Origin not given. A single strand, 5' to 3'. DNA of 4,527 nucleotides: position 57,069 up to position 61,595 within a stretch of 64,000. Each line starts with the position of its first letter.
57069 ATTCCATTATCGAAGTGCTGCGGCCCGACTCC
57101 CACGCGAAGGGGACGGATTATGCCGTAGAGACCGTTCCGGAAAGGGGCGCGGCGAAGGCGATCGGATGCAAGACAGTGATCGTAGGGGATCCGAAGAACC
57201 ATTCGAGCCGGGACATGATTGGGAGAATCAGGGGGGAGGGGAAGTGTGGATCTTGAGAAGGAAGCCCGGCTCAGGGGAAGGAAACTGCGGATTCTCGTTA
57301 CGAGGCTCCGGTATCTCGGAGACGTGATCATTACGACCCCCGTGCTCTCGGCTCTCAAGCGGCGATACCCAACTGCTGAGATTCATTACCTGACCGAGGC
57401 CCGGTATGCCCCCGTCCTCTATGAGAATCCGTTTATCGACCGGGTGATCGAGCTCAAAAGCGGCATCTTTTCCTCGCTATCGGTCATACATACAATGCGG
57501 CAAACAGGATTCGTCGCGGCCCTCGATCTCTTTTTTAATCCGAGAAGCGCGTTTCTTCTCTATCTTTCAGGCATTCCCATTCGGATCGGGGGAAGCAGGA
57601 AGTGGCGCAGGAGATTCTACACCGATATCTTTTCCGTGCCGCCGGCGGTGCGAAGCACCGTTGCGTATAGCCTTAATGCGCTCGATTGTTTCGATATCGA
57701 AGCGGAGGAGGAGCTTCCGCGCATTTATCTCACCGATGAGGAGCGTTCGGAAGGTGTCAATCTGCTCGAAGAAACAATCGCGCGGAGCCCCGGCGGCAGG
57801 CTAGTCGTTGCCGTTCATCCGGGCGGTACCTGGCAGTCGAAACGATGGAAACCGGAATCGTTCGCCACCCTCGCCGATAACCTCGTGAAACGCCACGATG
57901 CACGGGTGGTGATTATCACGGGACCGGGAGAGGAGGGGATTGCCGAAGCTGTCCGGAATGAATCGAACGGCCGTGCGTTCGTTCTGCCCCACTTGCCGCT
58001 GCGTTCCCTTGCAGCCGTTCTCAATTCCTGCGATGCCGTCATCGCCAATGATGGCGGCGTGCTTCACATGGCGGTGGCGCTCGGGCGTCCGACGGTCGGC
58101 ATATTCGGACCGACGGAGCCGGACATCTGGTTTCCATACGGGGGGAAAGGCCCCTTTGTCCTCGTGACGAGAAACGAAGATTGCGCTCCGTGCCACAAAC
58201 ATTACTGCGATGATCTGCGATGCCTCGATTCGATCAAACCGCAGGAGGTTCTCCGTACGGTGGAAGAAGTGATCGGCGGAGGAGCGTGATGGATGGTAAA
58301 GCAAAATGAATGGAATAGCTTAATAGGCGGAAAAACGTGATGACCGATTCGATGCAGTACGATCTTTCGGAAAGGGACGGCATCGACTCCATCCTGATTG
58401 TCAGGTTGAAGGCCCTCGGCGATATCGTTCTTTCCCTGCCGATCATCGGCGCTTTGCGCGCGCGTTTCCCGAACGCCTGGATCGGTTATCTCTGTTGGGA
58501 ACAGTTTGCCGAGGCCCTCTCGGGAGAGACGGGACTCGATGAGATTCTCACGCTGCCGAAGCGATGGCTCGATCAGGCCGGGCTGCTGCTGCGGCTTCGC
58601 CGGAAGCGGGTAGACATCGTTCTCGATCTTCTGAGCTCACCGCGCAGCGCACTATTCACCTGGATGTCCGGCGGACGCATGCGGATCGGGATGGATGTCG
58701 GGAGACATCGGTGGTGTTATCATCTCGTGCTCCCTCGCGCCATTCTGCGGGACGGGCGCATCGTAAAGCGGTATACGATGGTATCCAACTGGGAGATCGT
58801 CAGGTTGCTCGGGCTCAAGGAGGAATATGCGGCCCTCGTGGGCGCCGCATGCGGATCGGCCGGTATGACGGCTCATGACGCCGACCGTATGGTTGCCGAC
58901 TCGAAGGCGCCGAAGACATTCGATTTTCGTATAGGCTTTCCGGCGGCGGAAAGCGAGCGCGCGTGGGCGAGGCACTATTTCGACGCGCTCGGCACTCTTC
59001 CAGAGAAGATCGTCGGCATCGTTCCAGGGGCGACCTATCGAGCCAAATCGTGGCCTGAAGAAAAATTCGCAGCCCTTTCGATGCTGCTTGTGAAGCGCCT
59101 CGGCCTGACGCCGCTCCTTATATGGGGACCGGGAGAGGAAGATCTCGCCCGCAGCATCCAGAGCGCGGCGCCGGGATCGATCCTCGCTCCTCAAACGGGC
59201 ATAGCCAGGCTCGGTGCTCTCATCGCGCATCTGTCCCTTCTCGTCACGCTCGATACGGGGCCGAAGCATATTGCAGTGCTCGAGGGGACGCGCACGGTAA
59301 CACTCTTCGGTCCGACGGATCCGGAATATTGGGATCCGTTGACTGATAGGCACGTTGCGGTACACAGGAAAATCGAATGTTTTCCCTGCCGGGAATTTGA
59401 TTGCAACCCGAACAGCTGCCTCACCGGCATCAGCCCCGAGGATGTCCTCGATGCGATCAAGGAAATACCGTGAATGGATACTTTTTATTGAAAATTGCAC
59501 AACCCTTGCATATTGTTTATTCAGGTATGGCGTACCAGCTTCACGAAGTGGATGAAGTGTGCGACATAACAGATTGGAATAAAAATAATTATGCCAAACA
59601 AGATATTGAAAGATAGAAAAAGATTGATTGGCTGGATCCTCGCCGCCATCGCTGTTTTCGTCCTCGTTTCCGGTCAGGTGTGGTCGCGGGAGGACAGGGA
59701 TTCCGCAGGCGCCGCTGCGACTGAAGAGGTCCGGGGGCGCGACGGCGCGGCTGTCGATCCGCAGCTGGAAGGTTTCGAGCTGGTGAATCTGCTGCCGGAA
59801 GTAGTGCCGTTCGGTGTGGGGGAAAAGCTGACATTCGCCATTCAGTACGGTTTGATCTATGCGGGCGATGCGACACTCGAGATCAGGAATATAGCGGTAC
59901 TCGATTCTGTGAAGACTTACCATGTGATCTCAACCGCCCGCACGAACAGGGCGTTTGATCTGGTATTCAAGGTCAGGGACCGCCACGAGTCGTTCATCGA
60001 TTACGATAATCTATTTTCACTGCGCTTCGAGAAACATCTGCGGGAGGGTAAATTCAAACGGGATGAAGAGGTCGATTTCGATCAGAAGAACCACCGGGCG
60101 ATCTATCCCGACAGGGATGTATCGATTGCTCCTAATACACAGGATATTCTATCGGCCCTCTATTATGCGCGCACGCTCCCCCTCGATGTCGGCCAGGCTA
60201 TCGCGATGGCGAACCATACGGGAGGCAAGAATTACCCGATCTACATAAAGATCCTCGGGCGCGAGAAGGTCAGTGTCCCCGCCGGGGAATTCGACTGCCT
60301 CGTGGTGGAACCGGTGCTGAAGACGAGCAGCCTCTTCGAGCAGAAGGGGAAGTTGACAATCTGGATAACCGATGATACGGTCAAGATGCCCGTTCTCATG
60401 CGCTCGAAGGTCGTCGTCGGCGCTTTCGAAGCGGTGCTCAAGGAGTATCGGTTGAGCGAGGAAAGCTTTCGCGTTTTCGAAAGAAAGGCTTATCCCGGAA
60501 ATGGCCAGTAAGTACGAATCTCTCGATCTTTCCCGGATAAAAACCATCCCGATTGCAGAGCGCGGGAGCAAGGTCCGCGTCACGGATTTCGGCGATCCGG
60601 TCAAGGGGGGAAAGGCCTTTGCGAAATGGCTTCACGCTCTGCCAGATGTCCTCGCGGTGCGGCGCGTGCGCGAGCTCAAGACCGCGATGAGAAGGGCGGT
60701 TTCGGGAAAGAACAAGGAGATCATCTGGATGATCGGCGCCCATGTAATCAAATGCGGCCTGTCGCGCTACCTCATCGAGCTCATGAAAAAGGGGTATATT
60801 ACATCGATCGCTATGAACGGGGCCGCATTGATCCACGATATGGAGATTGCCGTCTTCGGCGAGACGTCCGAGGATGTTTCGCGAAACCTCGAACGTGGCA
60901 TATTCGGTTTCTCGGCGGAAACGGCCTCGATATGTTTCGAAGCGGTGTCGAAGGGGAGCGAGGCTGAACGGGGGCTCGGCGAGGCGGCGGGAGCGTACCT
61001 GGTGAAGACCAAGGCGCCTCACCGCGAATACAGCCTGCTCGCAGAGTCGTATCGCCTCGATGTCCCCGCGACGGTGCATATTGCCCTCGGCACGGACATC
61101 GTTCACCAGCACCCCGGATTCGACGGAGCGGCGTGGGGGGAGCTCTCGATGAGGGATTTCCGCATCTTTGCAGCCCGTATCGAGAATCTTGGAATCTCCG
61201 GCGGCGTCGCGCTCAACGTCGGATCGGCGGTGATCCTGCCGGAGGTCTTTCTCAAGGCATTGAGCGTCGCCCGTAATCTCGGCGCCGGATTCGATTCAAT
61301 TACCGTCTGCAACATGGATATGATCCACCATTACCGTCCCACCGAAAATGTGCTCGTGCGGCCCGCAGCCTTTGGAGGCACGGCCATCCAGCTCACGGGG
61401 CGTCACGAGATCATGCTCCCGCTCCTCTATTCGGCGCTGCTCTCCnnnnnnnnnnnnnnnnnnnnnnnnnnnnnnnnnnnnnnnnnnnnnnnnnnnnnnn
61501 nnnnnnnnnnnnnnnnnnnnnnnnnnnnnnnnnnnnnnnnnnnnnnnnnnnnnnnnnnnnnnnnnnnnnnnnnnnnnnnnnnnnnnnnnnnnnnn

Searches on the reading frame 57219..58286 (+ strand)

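Call 10: search_protein_families(library=pfam, proteins=[window:57219-58286:+])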
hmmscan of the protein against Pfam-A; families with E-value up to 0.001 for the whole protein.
window:57219-58286:+ (356 aa): 2 families
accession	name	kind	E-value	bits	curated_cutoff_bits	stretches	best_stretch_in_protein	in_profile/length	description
PF01075.23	Glyco_transf_9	-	8.3e-31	107.6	22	1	88-330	3-241/247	Glycosyltransferase family 9 (heptosyltransferase)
PF02350.25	Epimerase_2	-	3.4e-05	23.3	30.6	1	190-295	179-284/347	UDP-N-acetylglucosamine 2-epimerase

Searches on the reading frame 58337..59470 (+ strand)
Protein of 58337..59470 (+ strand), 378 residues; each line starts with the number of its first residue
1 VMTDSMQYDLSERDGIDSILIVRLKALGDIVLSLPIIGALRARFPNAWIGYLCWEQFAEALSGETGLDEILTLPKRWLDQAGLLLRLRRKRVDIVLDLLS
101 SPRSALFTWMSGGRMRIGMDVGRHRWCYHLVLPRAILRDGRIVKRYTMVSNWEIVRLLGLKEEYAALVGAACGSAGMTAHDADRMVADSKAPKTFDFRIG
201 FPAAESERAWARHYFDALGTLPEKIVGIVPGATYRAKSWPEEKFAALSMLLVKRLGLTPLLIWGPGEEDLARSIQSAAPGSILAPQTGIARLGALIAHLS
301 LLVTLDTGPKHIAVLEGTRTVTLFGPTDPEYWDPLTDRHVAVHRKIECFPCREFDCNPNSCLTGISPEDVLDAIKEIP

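Call 10: search_protein_families(library=pfam, proteins=[window:58337-59470:+])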
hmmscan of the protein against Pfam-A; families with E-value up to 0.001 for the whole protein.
window:58337-59470:+ (378 aa): 1 family
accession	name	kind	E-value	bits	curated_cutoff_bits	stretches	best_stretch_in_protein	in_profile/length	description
PF01075.23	Glyco_transf_9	-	4.1e-35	121.7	22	1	203-356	89-241/247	Glycosyltransferase family 9 (heptosyltransferase)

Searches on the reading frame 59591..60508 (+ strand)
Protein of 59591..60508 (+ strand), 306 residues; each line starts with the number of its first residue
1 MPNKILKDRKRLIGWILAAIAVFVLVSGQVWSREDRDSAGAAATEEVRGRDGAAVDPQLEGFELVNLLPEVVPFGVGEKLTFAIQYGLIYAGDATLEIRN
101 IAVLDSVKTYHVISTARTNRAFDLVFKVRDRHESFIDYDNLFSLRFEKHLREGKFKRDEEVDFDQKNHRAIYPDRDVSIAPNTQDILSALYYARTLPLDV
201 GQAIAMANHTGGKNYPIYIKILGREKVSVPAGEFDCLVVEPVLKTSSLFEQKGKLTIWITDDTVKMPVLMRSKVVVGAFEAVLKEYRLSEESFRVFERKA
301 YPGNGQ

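Call 10: search_protein_families(library=pfam, proteins=[window:59591-60508:+])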
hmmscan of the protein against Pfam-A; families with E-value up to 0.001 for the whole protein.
window:59591-60508:+ (306 aa): 1 family
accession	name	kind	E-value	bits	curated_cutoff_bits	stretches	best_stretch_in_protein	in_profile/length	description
PF11306.15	DUF3108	-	7.6e-47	160.3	26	1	81-283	1-208/209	Protein of unknown function (DUF3108)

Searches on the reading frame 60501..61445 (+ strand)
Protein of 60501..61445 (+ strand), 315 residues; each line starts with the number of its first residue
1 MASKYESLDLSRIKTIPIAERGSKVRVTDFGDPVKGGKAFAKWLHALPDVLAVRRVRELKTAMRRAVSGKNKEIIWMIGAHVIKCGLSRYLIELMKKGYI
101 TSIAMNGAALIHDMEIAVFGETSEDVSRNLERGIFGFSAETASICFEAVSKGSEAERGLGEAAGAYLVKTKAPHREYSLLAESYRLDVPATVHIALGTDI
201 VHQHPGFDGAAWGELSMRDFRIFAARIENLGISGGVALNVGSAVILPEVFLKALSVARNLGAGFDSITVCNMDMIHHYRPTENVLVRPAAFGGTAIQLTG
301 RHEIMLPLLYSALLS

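Call 9: find_encoding_contigs(protein=window:60501-61445:+, flank=10000, max_places=10)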
Protein window:60501-61445:+ (315 aa): 1 contig read that carries it; 1 place shown.
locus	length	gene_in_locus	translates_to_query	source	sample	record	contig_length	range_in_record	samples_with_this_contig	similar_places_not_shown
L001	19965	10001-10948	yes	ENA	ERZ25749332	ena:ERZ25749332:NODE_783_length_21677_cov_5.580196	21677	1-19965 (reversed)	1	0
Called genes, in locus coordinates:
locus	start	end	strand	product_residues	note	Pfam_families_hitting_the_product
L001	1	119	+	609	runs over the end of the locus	?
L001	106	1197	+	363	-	PF01075:Glyco_transf_9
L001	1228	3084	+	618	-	PF00664:ABC_membrane, PF00005:ABC_tran, PF02463:SMC_N (faint)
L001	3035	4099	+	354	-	PF01075:Glyco_transf_9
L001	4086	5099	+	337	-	PF00294:PfkB, PF08543:Phos_pyr_kin (weak)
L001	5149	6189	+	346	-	PF00534:Glycos_transf_1, PF13692:Glyco_trans_1_4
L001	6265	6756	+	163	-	PF01467:CTP_transf_like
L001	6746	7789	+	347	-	PF01075:Glyco_transf_9, PF02350:Epimerase_2 (weak)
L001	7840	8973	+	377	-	PF01075:Glyco_transf_9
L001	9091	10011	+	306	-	PF11306:DUF3108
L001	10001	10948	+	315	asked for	PF21570:ArgZ-like_C_2nd (weak)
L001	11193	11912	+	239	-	PF02397:Bac_transf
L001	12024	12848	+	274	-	PF02563:Poly_export, PF10531:SLBB, PF22461:SLBB_2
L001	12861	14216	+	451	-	-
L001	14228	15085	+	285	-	PF13191:AAA_16 (weak), PF13173:AAA_14 (weak), PF13401:AAA_22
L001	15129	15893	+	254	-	PF01656:CbiA (weak), PF06564:CBP_BcsQ (weak), PF10609:ParA, PF13614:AAA_31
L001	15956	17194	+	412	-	-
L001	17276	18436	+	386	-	PF01663:Phosphodiest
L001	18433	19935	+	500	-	PF01943:Polysacc_synt, PF13440:Polysacc_synt_3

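Call 10: search_protein_families(library=pfam, proteins=[window:60501-61445:+])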
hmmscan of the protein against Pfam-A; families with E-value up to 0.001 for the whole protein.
window:60501-61445:+ (315 aa): 1 family
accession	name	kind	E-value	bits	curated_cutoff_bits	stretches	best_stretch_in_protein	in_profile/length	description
PF21570.3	ArgZ-like_C_2nd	-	5.1e-06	26.7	27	1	66-122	9-65/213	Arginine dihydrolase ArgZ-like, C-terminal, Rossmann fold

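Call 12: search_protein_families(library=ncbifam, proteins=[window:60501-61445:+, L001:12861-14213:+, L001:14228-15082:+, L001:15129-15890:+, L001:15956-17191:+, L001:17276-18433:+, L001:18433-19932:+])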
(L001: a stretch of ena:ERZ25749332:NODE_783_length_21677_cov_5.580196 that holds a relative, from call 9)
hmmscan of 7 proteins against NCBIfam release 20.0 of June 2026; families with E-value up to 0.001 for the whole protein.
window:60501-61445:+ (315 aa): 4 families
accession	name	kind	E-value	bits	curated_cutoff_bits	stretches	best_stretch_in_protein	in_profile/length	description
NF052581.1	GSU2086_dom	subfamily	1.5e-117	392.5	250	1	8-311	2-300/301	GSU2086 family protein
NF001980.1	PRK00770.1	equivalog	0.00023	20.4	450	0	54-117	26-90/350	homospermidine biosynthesis protein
NF052231.1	bifunc_ArgZ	exception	0.00046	18.5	1025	1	66-124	484-541/696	bifunctional arginine dihydrolase/ornithine cyclodeaminase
TIGR00300.1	TIGR00300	equivalog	0.00063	18.7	410.8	1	66-123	196-252/407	ornithine cyclodeaminase, nickel-pincer nucleotide-dependent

L001:12861-14213:+ (451 aa): 3 families
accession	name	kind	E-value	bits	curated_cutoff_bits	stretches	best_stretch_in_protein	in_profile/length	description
TIGR03017.1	EpsF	equivalog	6.5e-19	68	422.75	2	124-446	130-442/444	chain length determinant protein EpsF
TIGR03007.1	pepcterm_ChnLen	equivalog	1.9e-15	56.1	278.85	1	12-448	3-461/498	XrtA system polysaccharide chain length determinant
TIGR01005.1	eps_transp_fam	subfamily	8.5e-07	27.5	411.7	1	14-98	8-94/754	exopolysaccharide transport protein family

L001:14228-15082:+ (285 aa): 2 families
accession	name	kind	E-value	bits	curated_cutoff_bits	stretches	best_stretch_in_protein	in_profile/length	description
TIGR03015.1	pepcterm_ATPase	hypoth_equivalog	1.7e-91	306.4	324.5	1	1-267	1-267/269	XrtA/PEP-CTERM system-associated ATPase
NF000868.0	PRK00080.1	equivalog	3.4e-05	22.9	282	0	177-268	166-252/330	Holliday junction branch migration DNA helicase RuvB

L001:15129-15890:+ (254 aa): 13 families
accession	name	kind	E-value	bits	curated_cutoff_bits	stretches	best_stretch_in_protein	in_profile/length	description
TIGR03018.1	pepcterm_TyrKin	hypoth_equivalog_domain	2.8e-36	124.8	230.65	1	46-240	14-207/207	XrtA-associated tyrosine autokinase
NF007350.0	PRK09841.1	equivalog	8.4e-34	116.7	1248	1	5-241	467-702/726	tyrosine-protein kinase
TIGR01007.1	eps_fam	subfamily_domain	4.3e-31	108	108.05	1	53-243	5-191/204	polysaccharide biosynthesis tyrosine autokinase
TIGR01005.1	eps_transp_fam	subfamily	1.1e-30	106.5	411.7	1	49-241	528-717/754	exopolysaccharide transport protein family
NF008568.0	PRK11519.1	equivalog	6.5e-28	97.3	1068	1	50-240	509-696/720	tyrosine-protein kinase Wzc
TIGR03029.1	EpsG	equivalog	3e-21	75.8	313.8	1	65-240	101-273/274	chain length determinant protein tyrosine kinase EpsG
TIGR01969.1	minD_arch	subfamily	1.4e-15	57.2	201.75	1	68-243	1-171/251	cell division ATPase MinD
TIGR01968.1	minD_bact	equivalog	1.1e-09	38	212.9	1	68-194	2-126/261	septum site-determining protein MinD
TIGR03371.1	cellulose_yhjQ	equivalog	4.9e-06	26.2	157.85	1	69-189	3-124/246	cellulose biosynthesis protein BcsQ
NF047398.1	AAA_KGGVGR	domain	1.2e-05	25.7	90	1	68-155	3-103/190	KGGVGR-motif variant AAA ATPase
NF041136.1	MrpORP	equivalog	2.5e-05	23.7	450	1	67-244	5-180/365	iron-sulfur cluster carrier protein MrpORP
NF041546.1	ParA_partition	equivalog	4.2e-05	23.2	180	0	78-111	10-39/203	ParA family partition ATPase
NF010443.0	PRK13869.1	subfamily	0.00061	18.7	446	0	68-192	122-264/405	plasmid-partitioning protein RepA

L001:15956-17191:+ (412 aa): 0 families

L001:17276-18433:+ (386 aa): 0 families

L001:18433-19932:+ (500 aa): 0 families
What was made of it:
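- Closest known: Sigma-54 promoters of XrtA/PEP-CTERM EPS loci with PrsR-type enhancer-binding regulators. Same: The locus proteins match PEP-CTERM-type export, ATPase and tyrosine-kinase models, mostly below their cut-offs (call 12).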
